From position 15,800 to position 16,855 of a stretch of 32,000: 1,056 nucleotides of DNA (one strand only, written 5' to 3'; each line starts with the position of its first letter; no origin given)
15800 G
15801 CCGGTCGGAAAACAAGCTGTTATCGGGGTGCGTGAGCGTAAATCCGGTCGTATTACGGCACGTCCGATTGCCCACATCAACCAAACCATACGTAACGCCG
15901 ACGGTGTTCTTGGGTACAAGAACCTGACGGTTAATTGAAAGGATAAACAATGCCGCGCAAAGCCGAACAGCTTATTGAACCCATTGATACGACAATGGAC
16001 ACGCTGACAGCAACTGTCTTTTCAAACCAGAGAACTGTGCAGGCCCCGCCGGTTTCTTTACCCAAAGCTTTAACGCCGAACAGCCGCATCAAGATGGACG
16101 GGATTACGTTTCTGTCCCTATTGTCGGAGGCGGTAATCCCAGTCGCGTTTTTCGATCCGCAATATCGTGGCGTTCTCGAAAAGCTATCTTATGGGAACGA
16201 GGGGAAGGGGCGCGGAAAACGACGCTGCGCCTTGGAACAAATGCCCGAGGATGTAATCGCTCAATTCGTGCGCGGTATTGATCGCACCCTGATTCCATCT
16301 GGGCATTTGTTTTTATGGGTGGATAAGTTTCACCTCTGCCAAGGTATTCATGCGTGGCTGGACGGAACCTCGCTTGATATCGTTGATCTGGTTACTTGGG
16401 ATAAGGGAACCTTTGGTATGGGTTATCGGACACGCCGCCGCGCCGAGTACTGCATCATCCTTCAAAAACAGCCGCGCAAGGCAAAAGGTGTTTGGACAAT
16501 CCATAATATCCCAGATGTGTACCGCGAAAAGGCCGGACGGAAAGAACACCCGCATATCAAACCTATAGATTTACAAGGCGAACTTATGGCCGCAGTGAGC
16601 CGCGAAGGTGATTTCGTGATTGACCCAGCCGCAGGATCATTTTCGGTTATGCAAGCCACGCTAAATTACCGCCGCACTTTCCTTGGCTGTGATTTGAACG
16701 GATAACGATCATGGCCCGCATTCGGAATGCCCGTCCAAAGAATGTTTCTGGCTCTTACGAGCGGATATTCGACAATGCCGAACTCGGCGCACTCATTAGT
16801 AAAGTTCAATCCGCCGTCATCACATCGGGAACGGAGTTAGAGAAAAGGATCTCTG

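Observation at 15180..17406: IS1595-type shell carrying a Zn-ribbon protein, a DNA methyltransferase and a PD-(D/E)xK nuclease, inserted inside an ABC importer operon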

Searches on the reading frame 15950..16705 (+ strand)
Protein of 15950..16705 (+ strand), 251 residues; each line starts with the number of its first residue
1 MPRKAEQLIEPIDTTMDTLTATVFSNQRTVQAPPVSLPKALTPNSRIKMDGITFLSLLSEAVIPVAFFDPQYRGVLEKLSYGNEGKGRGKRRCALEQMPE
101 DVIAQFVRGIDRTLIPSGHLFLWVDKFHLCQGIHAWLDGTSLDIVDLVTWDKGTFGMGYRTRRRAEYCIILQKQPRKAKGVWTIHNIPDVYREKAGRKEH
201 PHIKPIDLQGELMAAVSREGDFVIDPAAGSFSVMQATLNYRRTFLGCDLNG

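Call 4: search_protein_families(library=pfam, proteins=[window:15950-16705:+], max_evalue=0.1)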
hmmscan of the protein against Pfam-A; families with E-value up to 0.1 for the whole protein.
window:15950-16705:+ (251 aa): 2 families
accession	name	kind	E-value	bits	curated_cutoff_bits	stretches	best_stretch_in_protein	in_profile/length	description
PF01555.25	N6_N4_Mtase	-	1.8e-10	41.6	26.7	1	171-250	133-212/221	DNA methylase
PF06468.19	Spond_N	-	0.056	14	24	1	113-154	112-150/194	Spondin_N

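Call 5: search_protein_families(library=ncbifam, proteins=[window:15950-16705:+], max_evalue=1)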
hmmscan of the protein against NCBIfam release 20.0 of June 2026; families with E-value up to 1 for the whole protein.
window:15950-16705:+ (251 aa): 3 families
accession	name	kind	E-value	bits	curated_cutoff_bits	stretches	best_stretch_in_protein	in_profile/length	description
NF008572.0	PRK11524.1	equivalog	4.2e-06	26.1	292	1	190-250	185-245/294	adenine-specific DNA-methyltransferase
NF050803.1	DnaMtaseCcrMCaul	equivalog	1e-05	24.6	830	1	191-248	177-234/350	adenine-specific DNA-methyltransferase CcrM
NF010253.0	PRK13699.1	subfamily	2.8e-05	23.9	244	1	181-249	124-193/226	DNA methyltransferase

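Call 6: search_protein_families(library=padloc, proteins=[window:15950-16705:+], max_evalue=1)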
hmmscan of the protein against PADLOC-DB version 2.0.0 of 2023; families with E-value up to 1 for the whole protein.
window:15950-16705:+ (251 aa): 31 families (the best 25 are shown)
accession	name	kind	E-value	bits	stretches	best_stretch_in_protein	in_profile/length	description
PDLC03271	MTase_II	-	7.8e-82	272.3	1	44-249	12-218/228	Type II methyltransferase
PDLC03379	MTase_II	-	2.2e-19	68.3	1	50-249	25-229/267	Type II methyltransferase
PDLC03371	MTase_II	-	2.7e-14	51.3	2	172-250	166-241/260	Type II methyltransferase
PDLC03299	MTase_II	-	5.4e-10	37.2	1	180-250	179-246/296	Type II methyltransferase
PDLC03320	MTase_II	-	4.9e-09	33.8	1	179-250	195-263/289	Type II methyltransferase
PDLC03265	MTase_II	-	2.6e-08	31.7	1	197-250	264-317/333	Type II methyltransferase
PDLC03353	MTase_II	-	1.3e-07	29.4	1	176-250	170-239/260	Type II methyltransferase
PDLC03216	MTase_II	-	7.3e-07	26.5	1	179-248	171-242/364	Type II methyltransferase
PDLC03308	MTase_II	-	8.5e-07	26.3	1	185-251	316-384/419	Type II methyltransferase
PDLC03738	oMTase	-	1.6e-06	25.1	1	191-248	195-252/376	orphan methyltransferase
PDLC03228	MTase_II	-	3.5e-06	25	1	185-250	128-194/227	Type II methyltransferase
PDLC03339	MTase_II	-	5.2e-06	23.5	1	177-250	190-260/399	Type II methyltransferase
PDLC03229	MTase_II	-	7.2e-06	23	1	144-237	281-376/436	Type II methyltransferase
PDLC03300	MTase_II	-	1.4e-05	22.3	1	180-250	198-265/302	Type II methyltransferase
PDLC03387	MTase_II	-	1.6e-05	22.2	1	195-250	211-264/289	Type II methyltransferase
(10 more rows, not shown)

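Call 34: list_cluster_members(proteins=[P0001, window:15950-16705:+, window:15303-15938:+])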
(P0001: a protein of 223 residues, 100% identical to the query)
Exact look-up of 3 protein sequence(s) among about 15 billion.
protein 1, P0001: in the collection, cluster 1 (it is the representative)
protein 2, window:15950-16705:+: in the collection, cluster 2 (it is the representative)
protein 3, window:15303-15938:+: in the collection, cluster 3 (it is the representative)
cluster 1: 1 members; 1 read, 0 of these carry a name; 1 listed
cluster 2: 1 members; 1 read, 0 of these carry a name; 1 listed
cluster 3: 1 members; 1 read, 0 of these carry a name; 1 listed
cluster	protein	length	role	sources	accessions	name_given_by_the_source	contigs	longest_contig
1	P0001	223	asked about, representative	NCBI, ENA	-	-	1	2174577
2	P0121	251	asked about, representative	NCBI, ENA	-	-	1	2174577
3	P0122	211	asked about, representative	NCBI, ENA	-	-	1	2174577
